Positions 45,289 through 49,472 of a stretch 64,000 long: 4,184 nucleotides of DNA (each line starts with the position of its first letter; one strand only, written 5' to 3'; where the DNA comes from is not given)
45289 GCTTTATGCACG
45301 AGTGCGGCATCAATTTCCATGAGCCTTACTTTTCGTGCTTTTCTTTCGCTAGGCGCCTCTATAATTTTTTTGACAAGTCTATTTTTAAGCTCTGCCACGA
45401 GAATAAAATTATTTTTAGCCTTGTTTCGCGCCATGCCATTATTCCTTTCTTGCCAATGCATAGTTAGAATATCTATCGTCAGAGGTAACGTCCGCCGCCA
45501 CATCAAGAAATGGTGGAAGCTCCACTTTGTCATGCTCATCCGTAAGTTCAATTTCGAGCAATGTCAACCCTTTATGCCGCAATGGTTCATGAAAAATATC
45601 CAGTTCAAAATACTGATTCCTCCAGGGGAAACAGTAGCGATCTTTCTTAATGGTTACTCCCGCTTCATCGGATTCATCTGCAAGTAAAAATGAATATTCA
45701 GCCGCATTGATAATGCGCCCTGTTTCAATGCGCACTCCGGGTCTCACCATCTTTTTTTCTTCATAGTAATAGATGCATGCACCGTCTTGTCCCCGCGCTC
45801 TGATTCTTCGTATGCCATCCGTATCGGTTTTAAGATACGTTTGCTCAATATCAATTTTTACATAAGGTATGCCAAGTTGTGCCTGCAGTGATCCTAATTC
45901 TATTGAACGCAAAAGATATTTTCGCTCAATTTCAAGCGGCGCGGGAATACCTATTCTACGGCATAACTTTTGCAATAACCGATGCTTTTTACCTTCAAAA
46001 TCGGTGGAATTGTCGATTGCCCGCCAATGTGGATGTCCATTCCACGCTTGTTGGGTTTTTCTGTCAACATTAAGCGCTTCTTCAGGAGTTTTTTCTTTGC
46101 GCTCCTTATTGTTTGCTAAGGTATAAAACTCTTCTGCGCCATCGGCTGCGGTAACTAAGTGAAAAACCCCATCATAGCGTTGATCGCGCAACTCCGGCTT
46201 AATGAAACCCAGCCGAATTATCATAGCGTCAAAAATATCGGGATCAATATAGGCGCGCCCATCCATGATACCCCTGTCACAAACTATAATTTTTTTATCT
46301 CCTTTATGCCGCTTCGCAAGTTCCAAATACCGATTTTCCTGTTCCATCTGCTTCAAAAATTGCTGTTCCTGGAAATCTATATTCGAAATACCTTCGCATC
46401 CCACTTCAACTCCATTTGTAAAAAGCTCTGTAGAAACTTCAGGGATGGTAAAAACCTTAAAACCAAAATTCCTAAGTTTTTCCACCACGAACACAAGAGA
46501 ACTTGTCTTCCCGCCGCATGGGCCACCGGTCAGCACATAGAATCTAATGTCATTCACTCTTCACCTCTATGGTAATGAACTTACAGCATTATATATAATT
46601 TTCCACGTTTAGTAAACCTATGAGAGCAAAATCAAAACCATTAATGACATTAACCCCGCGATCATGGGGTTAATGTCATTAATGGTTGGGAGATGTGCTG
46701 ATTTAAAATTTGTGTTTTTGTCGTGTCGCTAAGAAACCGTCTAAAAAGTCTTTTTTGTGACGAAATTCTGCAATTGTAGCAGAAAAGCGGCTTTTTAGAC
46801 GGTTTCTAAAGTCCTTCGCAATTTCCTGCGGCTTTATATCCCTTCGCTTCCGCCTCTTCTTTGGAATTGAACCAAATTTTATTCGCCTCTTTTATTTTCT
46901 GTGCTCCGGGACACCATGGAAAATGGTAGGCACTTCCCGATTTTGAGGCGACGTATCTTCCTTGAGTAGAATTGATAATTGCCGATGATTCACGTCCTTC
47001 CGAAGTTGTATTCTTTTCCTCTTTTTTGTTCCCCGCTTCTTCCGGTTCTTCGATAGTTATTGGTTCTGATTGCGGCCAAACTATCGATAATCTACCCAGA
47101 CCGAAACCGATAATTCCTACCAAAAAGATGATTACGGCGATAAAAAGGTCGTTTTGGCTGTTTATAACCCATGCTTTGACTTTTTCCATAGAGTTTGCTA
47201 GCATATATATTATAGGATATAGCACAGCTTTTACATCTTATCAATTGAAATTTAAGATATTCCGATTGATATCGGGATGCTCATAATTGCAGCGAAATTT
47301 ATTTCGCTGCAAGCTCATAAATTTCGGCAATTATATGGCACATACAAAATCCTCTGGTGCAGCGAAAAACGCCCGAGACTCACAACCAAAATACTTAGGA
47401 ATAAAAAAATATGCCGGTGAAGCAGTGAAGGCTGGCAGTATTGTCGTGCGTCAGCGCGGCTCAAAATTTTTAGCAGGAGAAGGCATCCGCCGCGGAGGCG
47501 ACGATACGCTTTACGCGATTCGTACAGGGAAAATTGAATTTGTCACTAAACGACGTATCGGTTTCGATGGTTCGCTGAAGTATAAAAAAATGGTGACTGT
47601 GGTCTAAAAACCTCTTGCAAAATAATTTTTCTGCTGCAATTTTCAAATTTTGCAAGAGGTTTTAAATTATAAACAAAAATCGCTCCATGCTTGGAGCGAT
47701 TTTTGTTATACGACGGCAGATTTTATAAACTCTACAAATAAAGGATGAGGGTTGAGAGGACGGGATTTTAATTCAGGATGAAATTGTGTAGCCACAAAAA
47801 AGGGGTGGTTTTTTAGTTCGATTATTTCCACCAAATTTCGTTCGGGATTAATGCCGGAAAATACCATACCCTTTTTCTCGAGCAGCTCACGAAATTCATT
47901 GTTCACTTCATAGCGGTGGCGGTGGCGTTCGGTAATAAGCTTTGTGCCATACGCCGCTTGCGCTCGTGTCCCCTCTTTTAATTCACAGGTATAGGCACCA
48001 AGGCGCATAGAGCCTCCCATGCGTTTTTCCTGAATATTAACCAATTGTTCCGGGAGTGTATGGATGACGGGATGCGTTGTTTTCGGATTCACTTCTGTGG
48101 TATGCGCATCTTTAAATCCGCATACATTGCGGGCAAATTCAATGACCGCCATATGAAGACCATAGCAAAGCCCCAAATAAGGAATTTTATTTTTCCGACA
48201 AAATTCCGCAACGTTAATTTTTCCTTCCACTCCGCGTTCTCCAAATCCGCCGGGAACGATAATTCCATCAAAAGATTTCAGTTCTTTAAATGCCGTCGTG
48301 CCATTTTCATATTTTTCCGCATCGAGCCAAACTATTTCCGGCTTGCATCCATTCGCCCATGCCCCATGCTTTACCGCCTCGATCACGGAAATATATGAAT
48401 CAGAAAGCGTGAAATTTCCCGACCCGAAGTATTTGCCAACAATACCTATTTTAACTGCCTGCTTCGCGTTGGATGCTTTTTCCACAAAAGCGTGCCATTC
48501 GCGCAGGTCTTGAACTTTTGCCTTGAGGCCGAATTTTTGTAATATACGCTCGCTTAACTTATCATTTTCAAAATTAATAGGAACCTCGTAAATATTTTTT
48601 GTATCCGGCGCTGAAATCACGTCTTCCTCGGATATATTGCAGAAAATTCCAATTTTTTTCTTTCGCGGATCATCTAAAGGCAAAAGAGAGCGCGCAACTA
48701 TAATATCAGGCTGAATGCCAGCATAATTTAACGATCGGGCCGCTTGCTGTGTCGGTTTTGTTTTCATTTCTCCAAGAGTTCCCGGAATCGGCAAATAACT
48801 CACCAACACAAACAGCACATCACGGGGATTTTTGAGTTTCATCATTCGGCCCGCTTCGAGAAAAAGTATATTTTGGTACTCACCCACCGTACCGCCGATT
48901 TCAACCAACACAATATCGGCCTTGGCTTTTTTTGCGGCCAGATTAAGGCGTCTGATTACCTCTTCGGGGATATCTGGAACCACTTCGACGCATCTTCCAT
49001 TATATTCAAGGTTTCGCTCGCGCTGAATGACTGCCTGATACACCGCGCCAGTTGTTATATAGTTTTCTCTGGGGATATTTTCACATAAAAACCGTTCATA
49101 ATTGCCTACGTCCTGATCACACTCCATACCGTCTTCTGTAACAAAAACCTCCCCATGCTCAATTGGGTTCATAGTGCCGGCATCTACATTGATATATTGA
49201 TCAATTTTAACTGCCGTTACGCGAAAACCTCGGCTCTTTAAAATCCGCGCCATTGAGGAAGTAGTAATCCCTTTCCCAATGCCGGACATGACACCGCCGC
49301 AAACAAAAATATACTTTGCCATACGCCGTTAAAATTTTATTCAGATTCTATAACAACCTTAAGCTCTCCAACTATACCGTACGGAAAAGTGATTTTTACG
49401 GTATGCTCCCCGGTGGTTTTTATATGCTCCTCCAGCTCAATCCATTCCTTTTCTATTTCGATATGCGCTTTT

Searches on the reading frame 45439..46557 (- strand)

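Call 10: search_protein_families(library=pfam, proteins=[window:45439-46557:-], max_evalue=0.001)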
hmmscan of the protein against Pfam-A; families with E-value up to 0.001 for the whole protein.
window:45439-46557:- (372 aa): 1 family
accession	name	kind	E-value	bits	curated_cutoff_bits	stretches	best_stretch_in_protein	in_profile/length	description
PF13521.12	AAA_28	-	3.8e-21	76.4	27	1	7-188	2-162/164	AAA domain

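Call 40: search_protein_families(library=pfam, proteins=[window:45439-46557:-], max_evalue=0.001)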
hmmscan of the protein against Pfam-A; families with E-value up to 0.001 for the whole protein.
window:45439-46557:- (372 aa): 1 family
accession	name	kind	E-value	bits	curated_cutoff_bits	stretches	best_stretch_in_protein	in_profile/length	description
PF13521.12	AAA_28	-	3.8e-21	76.4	27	1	7-188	2-162/164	AAA domain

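Call 74: search_protein_families(library=ncbifam, proteins=[window:45439-46557:-], max_evalue=0.001)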
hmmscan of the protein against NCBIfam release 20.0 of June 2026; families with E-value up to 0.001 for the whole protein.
window:45439-46557:- (372 aa): 0 families

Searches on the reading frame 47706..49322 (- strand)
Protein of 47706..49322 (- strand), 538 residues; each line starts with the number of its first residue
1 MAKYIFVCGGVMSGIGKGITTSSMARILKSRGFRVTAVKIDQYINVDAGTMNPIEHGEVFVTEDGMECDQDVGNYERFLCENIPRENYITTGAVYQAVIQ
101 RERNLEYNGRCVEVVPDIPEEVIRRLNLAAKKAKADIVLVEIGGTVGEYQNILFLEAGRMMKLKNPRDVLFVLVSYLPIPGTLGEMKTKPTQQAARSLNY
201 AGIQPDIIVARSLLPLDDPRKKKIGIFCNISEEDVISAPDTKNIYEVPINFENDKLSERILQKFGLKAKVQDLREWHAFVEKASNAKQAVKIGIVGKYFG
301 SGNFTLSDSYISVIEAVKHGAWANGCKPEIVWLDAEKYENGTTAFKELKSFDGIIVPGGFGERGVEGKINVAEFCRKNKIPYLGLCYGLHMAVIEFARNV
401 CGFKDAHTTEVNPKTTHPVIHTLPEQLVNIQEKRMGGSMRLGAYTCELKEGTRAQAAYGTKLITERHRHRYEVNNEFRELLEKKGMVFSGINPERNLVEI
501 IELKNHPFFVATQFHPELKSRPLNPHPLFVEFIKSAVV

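Call 11: search_protein_families(library=pfam, proteins=[window:47706-49322:-], max_evalue=0.001)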
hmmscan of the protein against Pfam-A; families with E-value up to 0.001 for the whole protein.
window:47706-49322:- (538 aa): 4 families
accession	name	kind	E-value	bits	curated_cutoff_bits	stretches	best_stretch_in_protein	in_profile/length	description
PF06418.20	CTP_synth_N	-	5.4e-101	337.8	26.1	1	3-266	1-265/265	CTP synthase N-terminus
PF00117.34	GATase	-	1.1e-37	130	22.8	1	306-534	2-189/190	Glutamine amidotransferase class-I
PF01656.29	CbiA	-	8.3e-05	23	25.4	1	12-437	7-54/125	CobQ/CobB/MinD/ParA nucleotide binding domain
PF07722.19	Peptidase_C26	-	0.0005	20.3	20.5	0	377-517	103-219/219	Peptidase C26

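Call 48: list_cluster_members(proteins=[window:47709-49322:-, window:39130-40578:+, window:37804-38916:+, window:53955-54518:+, window:16596-17837:+, window:20072-22057:+, window:15186-16580:+, window:28718-31042:+, window:49925-51193:-, window:51375-52676:-])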
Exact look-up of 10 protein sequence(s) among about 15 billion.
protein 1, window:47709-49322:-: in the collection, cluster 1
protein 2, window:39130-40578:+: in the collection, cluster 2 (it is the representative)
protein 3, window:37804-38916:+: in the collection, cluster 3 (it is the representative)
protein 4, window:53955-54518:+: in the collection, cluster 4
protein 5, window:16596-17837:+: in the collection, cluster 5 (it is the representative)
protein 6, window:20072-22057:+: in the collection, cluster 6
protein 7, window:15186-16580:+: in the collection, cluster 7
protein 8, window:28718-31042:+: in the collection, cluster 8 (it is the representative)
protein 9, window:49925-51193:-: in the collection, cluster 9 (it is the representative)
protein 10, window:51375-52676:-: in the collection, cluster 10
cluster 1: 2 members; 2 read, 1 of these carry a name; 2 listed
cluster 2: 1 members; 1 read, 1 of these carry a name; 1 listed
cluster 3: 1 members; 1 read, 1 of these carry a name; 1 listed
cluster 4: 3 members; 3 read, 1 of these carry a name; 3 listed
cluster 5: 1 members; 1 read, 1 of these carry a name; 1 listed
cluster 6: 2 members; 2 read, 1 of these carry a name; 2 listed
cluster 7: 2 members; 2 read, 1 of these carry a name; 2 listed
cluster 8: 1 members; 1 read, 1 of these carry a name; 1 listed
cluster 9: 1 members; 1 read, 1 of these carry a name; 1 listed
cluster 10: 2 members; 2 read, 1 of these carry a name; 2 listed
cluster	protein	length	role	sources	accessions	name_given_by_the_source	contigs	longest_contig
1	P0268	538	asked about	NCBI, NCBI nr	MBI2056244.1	MAG: CTP synthase [Candidatus Sungbacteria bacterium] | CTP synthase [Candidatus Sungbacteria bacterium]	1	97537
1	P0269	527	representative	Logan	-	-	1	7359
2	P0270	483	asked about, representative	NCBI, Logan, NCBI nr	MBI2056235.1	MAG: glutamate--tRNA ligase [Candidatus Sungbacteria bacterium] | glutamate--tRNA ligase [Candidatus Sungbacteria bacterium]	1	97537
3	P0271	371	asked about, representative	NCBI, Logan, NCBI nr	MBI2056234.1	MAG: UDP-N-acetylglucosamine--N-acetylmuramyl-(pentapeptide) pyrophosphoryl-undecaprenol ... | UDP-N-acetylglucosamine--N-acetylmuramyl-(pentapeptide) pyrophosphoryl-undecaprenol ...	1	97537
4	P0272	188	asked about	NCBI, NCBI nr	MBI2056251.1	MAG: peptide deformylase [Candidatus Sungbacteria bacterium] | peptide deformylase [Candidatus Sungbacteria bacterium]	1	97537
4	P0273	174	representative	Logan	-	-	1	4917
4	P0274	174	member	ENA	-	-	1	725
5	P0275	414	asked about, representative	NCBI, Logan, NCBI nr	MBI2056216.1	MAG: nicotinate phosphoribosyltransferase [Candidatus Sungbacteria bacterium] | nicotinate phosphoribosyltransferase [Candidatus Sungbacteria bacterium]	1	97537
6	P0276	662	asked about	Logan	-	-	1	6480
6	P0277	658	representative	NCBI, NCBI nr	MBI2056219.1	MAG: NAD(+) synthase [Candidatus Sungbacteria bacterium] | NAD(+) synthase [Candidatus Sungbacteria bacterium]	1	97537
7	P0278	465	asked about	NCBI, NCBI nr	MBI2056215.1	MAG: NAD(+)/NADH kinase [Candidatus Sungbacteria bacterium] | NAD(+)/NADH kinase [Candidatus Sungbacteria bacterium]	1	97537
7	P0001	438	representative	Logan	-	-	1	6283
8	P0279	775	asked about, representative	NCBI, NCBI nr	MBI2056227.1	MAG: copper-translocating P-type ATPase [Candidatus Sungbacteria bacterium] | copper-translocating P-type ATPase [Candidatus Sungbacteria bacterium]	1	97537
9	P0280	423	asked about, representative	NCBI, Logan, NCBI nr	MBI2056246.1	MAG: S41 family peptidase [Candidatus Sungbacteria bacterium] | S41 family peptidase [Candidatus Sungbacteria bacterium]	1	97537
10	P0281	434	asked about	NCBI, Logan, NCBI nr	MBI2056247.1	MAG: UDP-N-acetylmuramate--L-alanine ligase [Candidatus Sungbacteria bacterium] | UDP-N-acetylmuramate--L-alanine ligase [Candidatus Sungbacteria bacterium]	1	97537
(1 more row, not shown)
